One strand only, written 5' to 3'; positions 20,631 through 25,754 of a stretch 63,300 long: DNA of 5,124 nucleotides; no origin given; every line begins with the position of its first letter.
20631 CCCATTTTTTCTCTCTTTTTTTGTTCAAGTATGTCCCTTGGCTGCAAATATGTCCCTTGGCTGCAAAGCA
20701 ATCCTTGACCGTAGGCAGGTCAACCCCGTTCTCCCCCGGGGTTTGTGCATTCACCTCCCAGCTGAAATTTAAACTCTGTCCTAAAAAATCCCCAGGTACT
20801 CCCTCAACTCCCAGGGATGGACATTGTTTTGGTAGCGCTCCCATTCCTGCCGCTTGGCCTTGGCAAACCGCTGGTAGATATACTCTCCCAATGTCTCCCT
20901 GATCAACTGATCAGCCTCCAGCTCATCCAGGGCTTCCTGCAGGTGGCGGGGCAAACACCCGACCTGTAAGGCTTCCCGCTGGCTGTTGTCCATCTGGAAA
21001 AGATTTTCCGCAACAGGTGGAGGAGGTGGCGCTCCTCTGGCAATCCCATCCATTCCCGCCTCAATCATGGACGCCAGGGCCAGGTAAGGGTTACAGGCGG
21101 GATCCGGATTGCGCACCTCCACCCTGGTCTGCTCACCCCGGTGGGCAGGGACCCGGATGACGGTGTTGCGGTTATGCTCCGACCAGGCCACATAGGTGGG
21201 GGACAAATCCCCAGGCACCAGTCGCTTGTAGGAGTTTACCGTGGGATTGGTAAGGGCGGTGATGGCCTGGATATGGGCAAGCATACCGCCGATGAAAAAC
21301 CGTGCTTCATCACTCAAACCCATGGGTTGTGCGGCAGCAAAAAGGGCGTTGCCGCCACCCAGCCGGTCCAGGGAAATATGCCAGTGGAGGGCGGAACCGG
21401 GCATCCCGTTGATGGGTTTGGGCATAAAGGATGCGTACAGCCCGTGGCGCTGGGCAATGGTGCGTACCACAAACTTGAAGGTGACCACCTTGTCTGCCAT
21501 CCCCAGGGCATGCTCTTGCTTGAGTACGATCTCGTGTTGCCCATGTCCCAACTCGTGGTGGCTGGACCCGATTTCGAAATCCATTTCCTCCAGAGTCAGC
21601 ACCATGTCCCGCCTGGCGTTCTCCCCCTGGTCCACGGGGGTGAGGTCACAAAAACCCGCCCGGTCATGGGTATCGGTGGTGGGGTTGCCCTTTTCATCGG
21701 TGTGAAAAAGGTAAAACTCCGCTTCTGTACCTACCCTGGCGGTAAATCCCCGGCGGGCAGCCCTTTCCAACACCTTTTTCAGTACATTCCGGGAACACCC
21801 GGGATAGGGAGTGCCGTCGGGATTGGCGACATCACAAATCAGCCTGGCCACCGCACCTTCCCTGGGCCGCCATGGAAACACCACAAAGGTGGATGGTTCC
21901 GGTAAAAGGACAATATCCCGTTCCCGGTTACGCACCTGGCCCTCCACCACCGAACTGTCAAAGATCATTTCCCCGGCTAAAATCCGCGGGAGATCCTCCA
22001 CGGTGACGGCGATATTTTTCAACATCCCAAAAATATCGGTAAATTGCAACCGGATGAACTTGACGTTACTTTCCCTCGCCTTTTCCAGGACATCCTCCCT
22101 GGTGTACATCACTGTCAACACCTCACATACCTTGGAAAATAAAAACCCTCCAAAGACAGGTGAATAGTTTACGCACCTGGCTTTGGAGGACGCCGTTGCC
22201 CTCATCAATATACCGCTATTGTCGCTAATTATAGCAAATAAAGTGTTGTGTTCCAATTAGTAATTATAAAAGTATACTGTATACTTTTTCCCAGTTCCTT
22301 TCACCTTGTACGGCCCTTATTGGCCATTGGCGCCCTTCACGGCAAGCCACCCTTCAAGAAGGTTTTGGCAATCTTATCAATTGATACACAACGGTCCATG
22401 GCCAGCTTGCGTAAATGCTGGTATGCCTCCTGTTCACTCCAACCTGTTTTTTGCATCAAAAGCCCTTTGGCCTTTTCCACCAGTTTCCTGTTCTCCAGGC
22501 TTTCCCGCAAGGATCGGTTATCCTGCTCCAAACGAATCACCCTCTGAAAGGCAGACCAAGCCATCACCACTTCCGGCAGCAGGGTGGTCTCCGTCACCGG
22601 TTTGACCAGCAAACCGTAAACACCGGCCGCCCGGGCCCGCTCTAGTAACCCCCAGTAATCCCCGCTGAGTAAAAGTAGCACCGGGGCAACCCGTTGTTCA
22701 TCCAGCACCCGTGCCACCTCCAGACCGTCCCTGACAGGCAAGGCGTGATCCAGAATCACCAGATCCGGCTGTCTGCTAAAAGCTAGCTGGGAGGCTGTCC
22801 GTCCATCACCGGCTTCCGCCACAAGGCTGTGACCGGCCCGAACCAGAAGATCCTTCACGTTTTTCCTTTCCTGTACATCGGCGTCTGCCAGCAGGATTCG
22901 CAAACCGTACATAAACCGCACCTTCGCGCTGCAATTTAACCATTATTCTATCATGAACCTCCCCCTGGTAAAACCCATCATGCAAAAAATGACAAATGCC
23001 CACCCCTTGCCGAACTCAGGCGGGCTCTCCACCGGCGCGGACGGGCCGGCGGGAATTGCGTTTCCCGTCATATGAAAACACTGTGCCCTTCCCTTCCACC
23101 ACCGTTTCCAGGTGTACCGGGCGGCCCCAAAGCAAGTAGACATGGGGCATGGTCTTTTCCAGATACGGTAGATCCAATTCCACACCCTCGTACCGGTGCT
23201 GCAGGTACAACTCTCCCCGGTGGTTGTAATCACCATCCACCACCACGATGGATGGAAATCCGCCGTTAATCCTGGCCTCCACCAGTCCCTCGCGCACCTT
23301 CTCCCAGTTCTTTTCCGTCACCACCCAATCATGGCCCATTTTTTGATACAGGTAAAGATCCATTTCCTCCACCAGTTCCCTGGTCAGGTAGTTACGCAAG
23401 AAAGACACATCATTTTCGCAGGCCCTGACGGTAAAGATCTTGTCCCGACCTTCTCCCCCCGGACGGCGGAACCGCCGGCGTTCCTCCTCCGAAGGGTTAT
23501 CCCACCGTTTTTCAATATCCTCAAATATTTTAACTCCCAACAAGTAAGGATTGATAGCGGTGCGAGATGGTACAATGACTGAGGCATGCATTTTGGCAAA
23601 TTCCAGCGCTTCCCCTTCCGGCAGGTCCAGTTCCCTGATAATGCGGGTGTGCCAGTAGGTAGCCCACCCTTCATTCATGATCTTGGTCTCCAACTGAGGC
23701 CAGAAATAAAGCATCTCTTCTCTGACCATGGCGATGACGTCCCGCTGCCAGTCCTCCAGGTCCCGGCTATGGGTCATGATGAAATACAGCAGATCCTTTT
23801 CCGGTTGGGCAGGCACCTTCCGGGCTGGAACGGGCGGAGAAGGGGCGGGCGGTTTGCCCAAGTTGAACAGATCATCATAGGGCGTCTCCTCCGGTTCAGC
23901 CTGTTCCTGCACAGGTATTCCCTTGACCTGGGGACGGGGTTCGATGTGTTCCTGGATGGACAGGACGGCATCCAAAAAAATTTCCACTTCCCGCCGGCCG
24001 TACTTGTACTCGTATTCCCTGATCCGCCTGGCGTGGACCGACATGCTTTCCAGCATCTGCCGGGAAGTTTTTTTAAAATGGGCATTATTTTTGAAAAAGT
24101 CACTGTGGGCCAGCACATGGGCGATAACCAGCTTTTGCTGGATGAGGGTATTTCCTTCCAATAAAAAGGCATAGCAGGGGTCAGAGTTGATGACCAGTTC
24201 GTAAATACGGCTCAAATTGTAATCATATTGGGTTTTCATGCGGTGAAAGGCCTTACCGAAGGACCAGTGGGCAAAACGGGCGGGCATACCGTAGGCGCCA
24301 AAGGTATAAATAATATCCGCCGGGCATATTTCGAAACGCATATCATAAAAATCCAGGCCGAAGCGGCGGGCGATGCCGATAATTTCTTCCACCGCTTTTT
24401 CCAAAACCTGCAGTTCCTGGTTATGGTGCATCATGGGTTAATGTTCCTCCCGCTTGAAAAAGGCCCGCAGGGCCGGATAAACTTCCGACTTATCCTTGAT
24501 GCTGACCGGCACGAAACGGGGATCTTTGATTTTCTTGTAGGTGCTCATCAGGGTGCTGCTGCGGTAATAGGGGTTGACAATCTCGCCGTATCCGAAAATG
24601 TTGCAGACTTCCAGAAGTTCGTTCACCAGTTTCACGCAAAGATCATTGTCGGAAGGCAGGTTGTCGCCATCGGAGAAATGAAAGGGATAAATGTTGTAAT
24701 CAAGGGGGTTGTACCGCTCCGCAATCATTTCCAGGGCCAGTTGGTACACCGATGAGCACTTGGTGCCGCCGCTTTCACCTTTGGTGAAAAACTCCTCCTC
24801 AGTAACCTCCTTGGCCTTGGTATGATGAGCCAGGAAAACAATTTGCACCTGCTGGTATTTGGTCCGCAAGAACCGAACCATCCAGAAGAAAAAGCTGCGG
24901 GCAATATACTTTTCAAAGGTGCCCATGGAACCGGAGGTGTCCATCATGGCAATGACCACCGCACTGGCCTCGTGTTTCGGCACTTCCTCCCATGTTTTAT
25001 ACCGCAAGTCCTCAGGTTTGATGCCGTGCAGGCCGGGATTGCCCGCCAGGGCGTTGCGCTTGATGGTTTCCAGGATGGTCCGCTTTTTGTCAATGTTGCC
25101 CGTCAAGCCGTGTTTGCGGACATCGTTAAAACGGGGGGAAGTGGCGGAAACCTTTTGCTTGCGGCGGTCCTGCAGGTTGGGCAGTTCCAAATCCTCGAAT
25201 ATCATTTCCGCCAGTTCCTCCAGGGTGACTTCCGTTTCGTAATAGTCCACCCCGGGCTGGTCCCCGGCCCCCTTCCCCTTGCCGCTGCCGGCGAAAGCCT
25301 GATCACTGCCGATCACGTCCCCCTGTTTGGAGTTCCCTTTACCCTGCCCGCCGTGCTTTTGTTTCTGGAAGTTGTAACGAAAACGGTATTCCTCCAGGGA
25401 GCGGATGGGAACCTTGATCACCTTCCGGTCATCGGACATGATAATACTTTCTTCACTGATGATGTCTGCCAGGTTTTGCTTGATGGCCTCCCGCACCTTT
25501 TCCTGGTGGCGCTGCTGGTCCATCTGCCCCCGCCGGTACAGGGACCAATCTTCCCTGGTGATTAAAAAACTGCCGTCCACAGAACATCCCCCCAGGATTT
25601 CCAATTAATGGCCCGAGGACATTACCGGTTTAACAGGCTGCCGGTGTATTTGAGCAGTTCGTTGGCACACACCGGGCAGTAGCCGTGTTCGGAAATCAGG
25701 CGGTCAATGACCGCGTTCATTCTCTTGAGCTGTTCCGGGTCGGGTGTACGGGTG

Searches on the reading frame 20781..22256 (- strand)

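Call 41: search_protein_families(library=pfam, proteins=[window:20781-22256:-], max_evalue=0.0001)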
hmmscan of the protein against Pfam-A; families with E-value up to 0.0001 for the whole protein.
window:20781-22256:- (491 aa): 2 families
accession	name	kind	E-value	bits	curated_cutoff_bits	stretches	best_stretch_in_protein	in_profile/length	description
PF00120.29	Gln-synt_C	-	1.3e-119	399.7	24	1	153-487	2-344/344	Glutamine synthetase, catalytic domain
PF03951.24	Gln-synt_N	-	2.3e-23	82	33.4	1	64-146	1-82/82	Glutamine synthetase, beta-Grasp domain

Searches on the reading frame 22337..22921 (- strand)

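Call 41: search_protein_families(library=pfam, proteins=[window:22337-22921:-], max_evalue=0.0001)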
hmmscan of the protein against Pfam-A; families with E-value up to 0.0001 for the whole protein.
window:22337-22921:- (194 aa): 2 families
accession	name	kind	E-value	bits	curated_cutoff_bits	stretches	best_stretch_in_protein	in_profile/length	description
PF03861.19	ANTAR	-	4.8e-19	68.3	27.3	1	137-187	2-52/54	ANTAR domain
PF00072.30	Response_reg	-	1.8e-13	51.1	30.2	1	9-115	1-107/111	Response regulator receiver domain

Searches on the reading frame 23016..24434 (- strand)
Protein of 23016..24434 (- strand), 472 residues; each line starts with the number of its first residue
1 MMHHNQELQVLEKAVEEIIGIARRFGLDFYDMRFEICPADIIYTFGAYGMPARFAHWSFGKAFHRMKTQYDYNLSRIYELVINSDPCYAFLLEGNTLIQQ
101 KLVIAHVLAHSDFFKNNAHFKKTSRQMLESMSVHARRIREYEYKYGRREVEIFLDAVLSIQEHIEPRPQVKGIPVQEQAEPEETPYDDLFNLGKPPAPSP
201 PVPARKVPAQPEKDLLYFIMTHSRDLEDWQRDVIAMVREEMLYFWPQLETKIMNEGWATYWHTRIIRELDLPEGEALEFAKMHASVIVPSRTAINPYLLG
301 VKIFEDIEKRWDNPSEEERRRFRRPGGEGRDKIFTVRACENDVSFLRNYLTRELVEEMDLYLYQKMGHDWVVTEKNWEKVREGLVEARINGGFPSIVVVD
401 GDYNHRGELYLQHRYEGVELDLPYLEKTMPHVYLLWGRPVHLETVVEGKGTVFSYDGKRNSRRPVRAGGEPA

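Call 41: search_protein_families(library=pfam, proteins=[window:23016-24434:-], max_evalue=0.0001)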
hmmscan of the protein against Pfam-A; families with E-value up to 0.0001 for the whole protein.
window:23016-24434:- (472 aa): 2 families
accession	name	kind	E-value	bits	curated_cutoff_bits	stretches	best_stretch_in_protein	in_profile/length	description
PF04293.20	SpoVR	-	2.1e-152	508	27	1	7-390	3-404/407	SpoVR like protein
PF24755.2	SpoVR_C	-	2.2e-12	47.2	27.6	1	394-445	1-53/55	SpoVR-like C-terminal domain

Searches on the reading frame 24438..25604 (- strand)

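Call 41: search_protein_families(library=pfam, proteins=[window:24438-25604:-], max_evalue=0.0001)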
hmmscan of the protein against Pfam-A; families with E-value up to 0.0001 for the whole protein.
window:24438-25604:- (388 aa): 1 family
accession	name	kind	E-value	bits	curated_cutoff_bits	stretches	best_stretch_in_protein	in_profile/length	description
PF04285.18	DUF444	-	3.4e-111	372.7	27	2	195-386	225-418/418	Protein of unknown function (DUF444)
